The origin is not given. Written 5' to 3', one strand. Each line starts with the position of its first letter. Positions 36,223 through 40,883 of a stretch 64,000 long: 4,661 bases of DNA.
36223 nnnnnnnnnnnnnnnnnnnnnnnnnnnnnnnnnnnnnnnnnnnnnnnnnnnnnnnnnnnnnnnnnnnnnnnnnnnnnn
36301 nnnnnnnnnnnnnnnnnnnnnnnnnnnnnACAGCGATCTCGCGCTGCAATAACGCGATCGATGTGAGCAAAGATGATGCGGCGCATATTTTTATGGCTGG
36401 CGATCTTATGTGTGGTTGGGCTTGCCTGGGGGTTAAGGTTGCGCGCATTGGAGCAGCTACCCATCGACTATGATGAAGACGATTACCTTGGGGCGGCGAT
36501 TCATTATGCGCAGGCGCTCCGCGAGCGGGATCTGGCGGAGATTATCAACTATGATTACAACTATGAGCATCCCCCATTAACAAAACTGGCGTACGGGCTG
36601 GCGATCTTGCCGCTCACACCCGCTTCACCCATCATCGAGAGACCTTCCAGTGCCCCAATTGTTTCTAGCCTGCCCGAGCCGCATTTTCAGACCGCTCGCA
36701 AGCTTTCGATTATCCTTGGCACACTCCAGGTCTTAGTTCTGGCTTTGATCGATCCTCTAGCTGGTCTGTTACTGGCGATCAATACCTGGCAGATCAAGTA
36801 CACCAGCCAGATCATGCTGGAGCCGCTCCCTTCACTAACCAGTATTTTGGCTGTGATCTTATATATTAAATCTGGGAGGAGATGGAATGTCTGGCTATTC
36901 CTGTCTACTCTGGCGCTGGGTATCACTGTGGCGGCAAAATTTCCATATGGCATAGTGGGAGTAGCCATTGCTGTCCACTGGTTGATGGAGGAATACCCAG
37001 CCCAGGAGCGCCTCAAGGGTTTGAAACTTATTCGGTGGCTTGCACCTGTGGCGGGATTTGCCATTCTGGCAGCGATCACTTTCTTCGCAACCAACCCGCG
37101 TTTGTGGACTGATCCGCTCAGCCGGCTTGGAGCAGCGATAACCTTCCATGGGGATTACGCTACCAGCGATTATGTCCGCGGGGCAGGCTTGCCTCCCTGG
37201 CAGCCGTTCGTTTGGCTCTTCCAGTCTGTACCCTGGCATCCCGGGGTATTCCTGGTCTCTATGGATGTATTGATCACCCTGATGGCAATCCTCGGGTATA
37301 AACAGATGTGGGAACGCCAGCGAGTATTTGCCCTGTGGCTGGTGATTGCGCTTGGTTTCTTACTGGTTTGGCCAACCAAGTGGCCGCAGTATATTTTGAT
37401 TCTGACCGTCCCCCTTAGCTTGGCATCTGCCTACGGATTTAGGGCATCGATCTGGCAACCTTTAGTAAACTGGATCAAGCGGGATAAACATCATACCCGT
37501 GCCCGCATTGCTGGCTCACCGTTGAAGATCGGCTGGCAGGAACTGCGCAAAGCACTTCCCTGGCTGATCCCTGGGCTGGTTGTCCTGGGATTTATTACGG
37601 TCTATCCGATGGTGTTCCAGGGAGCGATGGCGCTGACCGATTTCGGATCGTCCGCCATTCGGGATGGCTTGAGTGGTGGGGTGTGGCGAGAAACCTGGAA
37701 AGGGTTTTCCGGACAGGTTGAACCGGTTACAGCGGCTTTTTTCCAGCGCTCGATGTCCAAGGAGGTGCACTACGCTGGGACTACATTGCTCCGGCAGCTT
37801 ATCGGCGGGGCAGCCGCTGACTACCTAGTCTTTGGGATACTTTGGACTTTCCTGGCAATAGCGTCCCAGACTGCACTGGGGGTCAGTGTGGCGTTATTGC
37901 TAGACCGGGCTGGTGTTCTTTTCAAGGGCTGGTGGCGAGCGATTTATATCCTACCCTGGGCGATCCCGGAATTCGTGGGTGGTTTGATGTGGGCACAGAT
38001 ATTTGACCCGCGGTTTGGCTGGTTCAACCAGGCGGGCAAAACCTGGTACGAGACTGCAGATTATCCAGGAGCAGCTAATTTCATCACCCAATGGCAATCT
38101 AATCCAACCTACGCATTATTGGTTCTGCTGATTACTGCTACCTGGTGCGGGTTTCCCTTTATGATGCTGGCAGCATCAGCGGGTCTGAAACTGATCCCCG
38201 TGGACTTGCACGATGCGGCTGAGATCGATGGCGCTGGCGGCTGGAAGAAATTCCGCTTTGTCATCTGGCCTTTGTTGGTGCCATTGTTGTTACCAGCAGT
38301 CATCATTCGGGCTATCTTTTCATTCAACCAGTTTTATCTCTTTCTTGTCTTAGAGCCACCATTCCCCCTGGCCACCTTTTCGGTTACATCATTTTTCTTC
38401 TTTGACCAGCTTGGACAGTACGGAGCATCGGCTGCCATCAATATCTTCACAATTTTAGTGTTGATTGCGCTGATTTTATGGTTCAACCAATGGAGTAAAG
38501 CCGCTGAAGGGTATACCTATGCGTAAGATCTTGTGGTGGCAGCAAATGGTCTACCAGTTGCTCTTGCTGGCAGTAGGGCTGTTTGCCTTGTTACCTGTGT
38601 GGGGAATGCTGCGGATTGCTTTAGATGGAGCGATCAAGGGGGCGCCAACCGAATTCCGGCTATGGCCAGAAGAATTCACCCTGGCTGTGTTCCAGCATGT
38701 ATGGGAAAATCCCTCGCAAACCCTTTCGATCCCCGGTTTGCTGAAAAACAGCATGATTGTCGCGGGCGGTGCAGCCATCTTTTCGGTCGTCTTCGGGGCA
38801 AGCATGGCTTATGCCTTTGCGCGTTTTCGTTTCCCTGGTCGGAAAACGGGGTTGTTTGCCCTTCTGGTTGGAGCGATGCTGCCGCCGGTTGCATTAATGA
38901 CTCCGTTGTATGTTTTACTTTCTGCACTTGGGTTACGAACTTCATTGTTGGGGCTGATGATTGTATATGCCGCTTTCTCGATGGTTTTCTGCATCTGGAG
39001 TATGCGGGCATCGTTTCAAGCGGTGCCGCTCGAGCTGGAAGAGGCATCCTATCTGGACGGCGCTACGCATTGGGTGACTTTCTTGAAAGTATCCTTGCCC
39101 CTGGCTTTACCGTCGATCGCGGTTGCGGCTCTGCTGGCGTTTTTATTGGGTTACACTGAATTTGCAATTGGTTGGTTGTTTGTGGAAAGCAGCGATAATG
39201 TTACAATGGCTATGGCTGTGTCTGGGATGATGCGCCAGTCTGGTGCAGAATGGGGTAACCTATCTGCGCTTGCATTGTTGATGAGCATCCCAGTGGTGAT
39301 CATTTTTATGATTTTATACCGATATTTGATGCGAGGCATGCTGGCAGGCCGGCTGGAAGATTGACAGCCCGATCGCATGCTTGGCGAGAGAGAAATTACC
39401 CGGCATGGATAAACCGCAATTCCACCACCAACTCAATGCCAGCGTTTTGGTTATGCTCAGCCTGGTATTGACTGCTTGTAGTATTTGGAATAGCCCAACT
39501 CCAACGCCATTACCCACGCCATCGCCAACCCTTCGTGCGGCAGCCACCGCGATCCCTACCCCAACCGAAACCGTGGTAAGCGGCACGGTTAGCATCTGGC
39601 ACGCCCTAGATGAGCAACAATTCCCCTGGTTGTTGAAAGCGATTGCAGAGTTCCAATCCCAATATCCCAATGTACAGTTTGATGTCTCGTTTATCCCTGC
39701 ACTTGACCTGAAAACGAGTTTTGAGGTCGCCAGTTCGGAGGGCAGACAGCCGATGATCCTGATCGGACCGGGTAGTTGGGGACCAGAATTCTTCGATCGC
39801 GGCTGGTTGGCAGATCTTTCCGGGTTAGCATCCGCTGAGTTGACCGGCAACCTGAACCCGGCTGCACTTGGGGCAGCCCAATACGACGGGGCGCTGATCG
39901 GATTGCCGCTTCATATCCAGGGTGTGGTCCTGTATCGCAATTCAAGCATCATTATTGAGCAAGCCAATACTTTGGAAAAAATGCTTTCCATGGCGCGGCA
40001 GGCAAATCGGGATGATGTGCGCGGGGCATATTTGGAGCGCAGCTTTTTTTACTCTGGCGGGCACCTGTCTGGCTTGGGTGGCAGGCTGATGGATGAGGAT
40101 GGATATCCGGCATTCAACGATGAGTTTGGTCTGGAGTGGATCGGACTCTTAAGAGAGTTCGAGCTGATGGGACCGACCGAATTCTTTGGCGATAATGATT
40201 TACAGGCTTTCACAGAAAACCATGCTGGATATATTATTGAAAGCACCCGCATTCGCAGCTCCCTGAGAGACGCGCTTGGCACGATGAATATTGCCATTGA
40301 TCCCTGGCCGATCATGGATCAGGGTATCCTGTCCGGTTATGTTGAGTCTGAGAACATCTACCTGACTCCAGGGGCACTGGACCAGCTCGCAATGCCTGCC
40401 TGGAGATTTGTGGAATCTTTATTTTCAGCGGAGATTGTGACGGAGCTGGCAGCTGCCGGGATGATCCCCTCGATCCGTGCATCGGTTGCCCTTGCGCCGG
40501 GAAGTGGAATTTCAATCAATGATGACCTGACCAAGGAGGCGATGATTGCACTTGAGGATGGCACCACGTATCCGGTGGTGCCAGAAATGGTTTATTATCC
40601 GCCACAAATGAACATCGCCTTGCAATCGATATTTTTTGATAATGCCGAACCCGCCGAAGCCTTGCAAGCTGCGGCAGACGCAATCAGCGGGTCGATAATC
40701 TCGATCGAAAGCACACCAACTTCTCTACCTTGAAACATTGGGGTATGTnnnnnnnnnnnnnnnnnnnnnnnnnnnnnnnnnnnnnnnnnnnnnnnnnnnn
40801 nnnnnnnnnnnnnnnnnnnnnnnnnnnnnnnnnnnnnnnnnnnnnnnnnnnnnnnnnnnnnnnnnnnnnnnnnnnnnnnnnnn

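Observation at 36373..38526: PMT/GT-C-like glycosyltransferase domain fused to a MalF-type ABC permease, next to Thr/Pro-linker lipoproteins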

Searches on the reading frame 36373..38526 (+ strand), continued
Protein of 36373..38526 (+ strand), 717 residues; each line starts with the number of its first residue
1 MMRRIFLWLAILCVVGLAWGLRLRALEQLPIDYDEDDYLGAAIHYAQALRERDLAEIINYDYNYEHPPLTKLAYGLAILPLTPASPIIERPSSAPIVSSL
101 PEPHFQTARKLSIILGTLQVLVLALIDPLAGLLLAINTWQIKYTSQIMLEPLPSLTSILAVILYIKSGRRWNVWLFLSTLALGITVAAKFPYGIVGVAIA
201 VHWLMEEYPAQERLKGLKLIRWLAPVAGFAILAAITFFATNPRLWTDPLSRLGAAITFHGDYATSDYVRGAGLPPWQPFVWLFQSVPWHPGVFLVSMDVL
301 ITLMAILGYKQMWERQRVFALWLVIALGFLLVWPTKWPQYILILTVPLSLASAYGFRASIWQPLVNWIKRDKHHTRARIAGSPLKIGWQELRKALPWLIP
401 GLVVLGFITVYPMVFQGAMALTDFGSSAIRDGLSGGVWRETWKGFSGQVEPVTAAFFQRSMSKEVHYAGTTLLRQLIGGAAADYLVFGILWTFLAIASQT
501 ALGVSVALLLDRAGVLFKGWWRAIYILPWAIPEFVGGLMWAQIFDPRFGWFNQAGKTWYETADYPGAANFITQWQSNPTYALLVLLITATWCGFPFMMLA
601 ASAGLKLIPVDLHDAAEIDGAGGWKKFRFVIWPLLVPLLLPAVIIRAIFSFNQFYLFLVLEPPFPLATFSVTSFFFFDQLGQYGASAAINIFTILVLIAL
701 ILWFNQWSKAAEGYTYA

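Call 38: fold_search(model_id=the predicted structure, library=pdb)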
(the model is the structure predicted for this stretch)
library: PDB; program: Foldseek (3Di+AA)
matches with E <= 10: 298; with E <= 0.001: 27
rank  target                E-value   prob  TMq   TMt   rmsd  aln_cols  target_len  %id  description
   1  9nxc_H                3.4e-09  1.00  0.35  0.71   5.4       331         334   24  Cryo-EM structure of a bacterial prototype ATP-binding cassette transporter MalFGK2. (released 2025-09-24)
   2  9bcr_H                6.3e-09  1.00  0.35  0.70   5.5       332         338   24  Cryo-EM structure of a bacterial prototype ATP-binding cassette transporter MalFGK2. (released 2025-04-30)
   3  7cad_A                2.4e-08  1.00  0.35  0.84   3.8       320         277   20  Mycobacterium smegmatis SugABC complex (released 2020-12-02)
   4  8hpr_A                3.0e-08  1.00  0.35  0.86   3.0       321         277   21  LpqY-SugABC in state 4 (released 2023-09-06)
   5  8ja7_A                3.6e-08  1.00  0.36  0.86   3.4       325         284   20  Cryo-EM structure of Mycobacterium tuberculosis LpqY-SugABC in complex with trehalose (released 2023-09-27)
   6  4jbw_F                3.6e-08  1.00  0.30  0.44   5.5       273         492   26  Crystal structure of E. coli maltose transporter MalFGK2 in complex with its regulatory protein EIIAglc (released 2013-06-12)
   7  3puz_F                4.8e-08  1.00  0.30  0.43   3.3       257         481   27  Crystal Structure of a pre-translocation state MBP-Maltose transporter complex bound to AMP-PNP (released 2011-05-18)
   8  7caf_A                7.2e-08  1.00  0.35  0.85   3.3       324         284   21  Mycobacterium smegmatis LpqY-SugABC complex in the pre-translocation state (released 2020-12-02)
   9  3pv0_F                8.0e-08  1.00  0.30  0.43   3.3       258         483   27  Crystal Structure of a pre-translocation state MBP-Maltose transporter complex without nucleotide (released 2011-05-18)
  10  2r6g_F                1.7e-07  1.00  0.30  0.43   3.7       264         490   25  The Crystal Structure of the E. coli Maltose Transporter (released 2007-11-27)
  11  3puy_F                2.7e-07  1.00  0.29  0.42   3.6       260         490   28  Crystal Structure of an outward-facing MBP-Maltose transporter complex bound to AMP-PNP after crystal soaking of the p (released 2011-05-18)
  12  4ki0_F                3.3e-07  1.00  0.34  0.49  20.2       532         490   18  Crystal structure of the maltose-binding protein/maltose transporter complex in an outward-facing conformation bound t (released 2013-10-23)
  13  4jbw_H                3.6e-07  1.00  0.30  0.45   2.8       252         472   28  Crystal structure of E. coli maltose transporter MalFGK2 in complex with its regulatory protein EIIAglc (released 2013-06-12)
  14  7cae_A                4.4e-07  1.00  0.33  0.79   4.3       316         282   22  Mycobacterium smegmatis LpqY-SugABC complex in the resting state (released 2020-12-02)
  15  7cag_A                7.1e-07  1.00  0.35  0.83   3.6       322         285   21  Mycobacterium smegmatis LpqY-SugABC complex in the catalytic intermediate state (released 2020-12-02)
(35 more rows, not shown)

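Call 62: search_protein_families(library=pfam, proteins=[P0139, P0170], max_evalue=0.1)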
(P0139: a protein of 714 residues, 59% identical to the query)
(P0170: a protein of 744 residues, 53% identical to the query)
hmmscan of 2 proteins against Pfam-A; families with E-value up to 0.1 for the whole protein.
P0139 (714 aa): 2 families
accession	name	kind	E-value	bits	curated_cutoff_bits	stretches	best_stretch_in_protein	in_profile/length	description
PF00528.27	BPD_transp_1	-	1.1e-16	61.6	26.4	1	498-699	3-172/184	Binding-protein-dependent transport system inner membrane component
PF02366.24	PMT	-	1.3e-05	25.3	22.7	1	68-231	41-219/245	Dolichyl-phosphate-mannose-protein mannosyltransferase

P0170 (744 aa): 2 families
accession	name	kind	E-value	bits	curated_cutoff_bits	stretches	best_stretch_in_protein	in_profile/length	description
PF00528.27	BPD_transp_1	-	1.3e-17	64.5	26.4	1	533-734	4-177/184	Binding-protein-dependent transport system inner membrane component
PF02366.24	PMT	-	2.4e-06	27.7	22.7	1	135-256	116-227/245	Dolichyl-phosphate-mannose-protein mannosyltransferase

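Call 65: list_cluster_members(proteins=[P0121, P0139])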
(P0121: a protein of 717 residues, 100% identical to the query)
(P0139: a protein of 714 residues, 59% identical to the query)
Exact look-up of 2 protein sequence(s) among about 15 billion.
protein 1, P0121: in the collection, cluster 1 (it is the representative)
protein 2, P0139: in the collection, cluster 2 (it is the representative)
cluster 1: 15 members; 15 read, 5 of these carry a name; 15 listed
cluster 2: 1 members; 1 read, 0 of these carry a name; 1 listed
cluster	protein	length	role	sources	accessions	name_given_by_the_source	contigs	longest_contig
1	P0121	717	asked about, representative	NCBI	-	-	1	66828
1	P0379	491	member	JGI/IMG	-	ABC-type sugar transport system permease subunit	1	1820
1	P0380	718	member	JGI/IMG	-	ABC-type sugar transport system permease subunit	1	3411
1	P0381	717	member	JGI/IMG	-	ABC-type sugar transport system permease subunit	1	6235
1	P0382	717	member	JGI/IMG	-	ABC-type sugar transport system permease subunit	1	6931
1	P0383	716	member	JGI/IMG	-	ABC-type sugar transport system permease subunit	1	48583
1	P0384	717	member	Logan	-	-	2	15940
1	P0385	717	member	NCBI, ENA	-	-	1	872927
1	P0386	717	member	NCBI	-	-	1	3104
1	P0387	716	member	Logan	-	-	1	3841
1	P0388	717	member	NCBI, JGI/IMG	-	-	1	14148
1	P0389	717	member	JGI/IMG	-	-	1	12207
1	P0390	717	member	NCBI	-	-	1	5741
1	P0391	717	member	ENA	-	-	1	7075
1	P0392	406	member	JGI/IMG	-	-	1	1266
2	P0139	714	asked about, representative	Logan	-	-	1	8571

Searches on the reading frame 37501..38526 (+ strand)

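Call 3: search_protein_families(library=pfam, proteins=[window:37501-38526:+], max_evalue=1)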
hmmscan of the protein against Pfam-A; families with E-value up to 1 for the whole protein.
window:37501-38526:+ (341 aa): 1 family
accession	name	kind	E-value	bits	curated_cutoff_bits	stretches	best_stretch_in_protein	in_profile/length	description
PF00528.27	BPD_transp_1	-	1.4e-13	51.4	26.4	1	127-331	5-177/184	Binding-protein-dependent transport system inner membrane component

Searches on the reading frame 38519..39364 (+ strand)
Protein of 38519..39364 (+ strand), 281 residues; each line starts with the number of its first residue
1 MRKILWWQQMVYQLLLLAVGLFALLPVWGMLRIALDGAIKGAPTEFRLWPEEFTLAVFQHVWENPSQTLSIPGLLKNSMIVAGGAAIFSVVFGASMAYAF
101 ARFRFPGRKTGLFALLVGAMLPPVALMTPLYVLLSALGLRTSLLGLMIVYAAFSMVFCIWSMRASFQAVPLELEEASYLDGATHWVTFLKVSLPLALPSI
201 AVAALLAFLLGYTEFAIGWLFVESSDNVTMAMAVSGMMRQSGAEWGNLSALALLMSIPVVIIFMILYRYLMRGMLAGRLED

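Call 6: search_protein_families(library=pfam, proteins=[window:38519-39364:+], max_evalue=0.001)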
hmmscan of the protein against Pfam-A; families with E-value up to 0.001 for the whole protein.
window:38519-39364:+ (281 aa): 1 family
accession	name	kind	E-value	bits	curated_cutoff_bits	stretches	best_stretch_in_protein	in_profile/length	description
PF00528.27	BPD_transp_1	-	3.5e-16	59.9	26.4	1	90-274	2-182/184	Binding-protein-dependent transport system inner membrane component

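Call 67: search_protein_families(library=ncbifam, proteins=[window:38519-39364:+], max_evalue=0.00001)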
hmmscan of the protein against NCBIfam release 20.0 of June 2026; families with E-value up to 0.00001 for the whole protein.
window:38519-39364:+ (281 aa): 16 families
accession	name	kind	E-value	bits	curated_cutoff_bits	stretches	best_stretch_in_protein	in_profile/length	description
NF008231.0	PRK10998.1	equivalog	1.2e-36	126.8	261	1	74-279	84-294/296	maltose ABC transporter permease MalG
NF040932.1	ABC_arch_GlcU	equivalog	3.2e-27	95.9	340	1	9-276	2-266/272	glucose ABC transporter permease GlcU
NF008210.0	PRK10973.1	equivalog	3.4e-19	69.6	297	1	13-275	14-277/281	sn-glycerol-3-phosphate ABC transporter permease UgpE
NF007047.0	PRK09500.1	equivalog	4.2e-16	59.3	326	1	52-268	41-253/257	spermidine/putrescine ABC transporter permease PotC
NF006939.0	PRK09421.1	equivalog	1.2e-13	51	262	1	77-268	14-222/230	molybdate ABC transporter permease subunit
TIGR01581.1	Mo_ABC_porter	hypoth_equivalog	5.9e-13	48.8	210.3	1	75-260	23-222/225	ABC transporter permease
NF040839.1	tungstate_WtpB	equivalog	1.1e-12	48.1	340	1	74-266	45-247/251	tungstate ABC transporter permease WtpB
TIGR02141.1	modB_ABC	equivalog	5e-12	45.9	182.6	1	78-266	3-205/208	molybdate ABC transporter permease subunit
TIGR02139.1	permease_CysT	equivalog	5.6e-10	39.2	246.1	1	75-265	52-251/265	sulfate ABC transporter permease subunit CysT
NF011624.0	PRK15050.1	equivalog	7.1e-10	38.5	247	1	138-275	156-290/297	2-aminoethylphosphonate ABC transporter permease subunit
NF008208.0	PRK10971.1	equivalog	2.8e-09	36.9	415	1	75-252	60-249/277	sulfate/thiosulfate ABC transporter permease CysT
TIGR00969.1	3a0106s02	subfamily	2.5e-08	33.7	240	1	61-265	50-266/272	sulfate ABC transporter permease subunit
NF007889.0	PRK10592.1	equivalog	6.5e-07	29.2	476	1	76-271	66-264/281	putrescine ABC transporter permease PotI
TIGR03262.1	PhnU2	equivalog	3e-06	26.2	593.25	0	14-265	9-252/546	putative 2-aminoethylphosphonate ABC transporter permease subunit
TIGR03226.1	PhnU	equivalog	6.1e-06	25.9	283.45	1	142-268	182-301/311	2-aminoethylphosphonate ABC transporter permease subunit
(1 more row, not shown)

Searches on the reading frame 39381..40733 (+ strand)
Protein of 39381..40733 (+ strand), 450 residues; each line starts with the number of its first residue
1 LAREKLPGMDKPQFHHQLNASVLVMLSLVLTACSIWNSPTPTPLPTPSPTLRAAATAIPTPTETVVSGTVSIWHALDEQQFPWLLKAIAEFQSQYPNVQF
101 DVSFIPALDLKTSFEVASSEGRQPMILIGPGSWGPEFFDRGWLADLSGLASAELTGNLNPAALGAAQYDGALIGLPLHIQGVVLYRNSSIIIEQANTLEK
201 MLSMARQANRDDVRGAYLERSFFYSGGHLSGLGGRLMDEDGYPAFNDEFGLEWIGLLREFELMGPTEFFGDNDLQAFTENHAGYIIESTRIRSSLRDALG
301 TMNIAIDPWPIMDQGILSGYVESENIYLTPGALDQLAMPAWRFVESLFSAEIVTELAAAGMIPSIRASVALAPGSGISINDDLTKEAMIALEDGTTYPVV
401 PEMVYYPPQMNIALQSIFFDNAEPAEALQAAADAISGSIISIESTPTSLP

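Call 6: search_protein_families(library=pfam, proteins=[window:39381-40733:+], max_evalue=0.001)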
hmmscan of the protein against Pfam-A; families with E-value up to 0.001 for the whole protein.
window:39381-40733:+ (450 aa): 2 families
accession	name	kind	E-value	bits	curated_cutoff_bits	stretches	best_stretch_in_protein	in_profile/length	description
PF13416.11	SBP_bac_8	-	6.3e-13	49.6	27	1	86-372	1-268/279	Bacterial extracellular solute-binding protein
PF01547.30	SBP_bac_1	-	6.9e-08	33.3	26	1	79-261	5-199/307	Bacterial extracellular solute-binding protein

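Call 67: search_protein_families(library=ncbifam, proteins=[window:39381-40733:+], max_evalue=0.00001)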
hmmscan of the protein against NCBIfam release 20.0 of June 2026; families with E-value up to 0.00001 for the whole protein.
window:39381-40733:+ (450 aa): 2 families
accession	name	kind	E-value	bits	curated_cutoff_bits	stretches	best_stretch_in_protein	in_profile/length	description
NF053763.1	ABCarbgalBndGanS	equivalog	6.8e-08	31.7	700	0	157-246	123-215/420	galactooligosaccharide ABC transporter substrate-binding protein GanS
NF007011.0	PRK09474.1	equivalog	5.7e-07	28.7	291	0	108-211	67-168/396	maltose/maltodextrin ABC transporter substrate-binding protein MalE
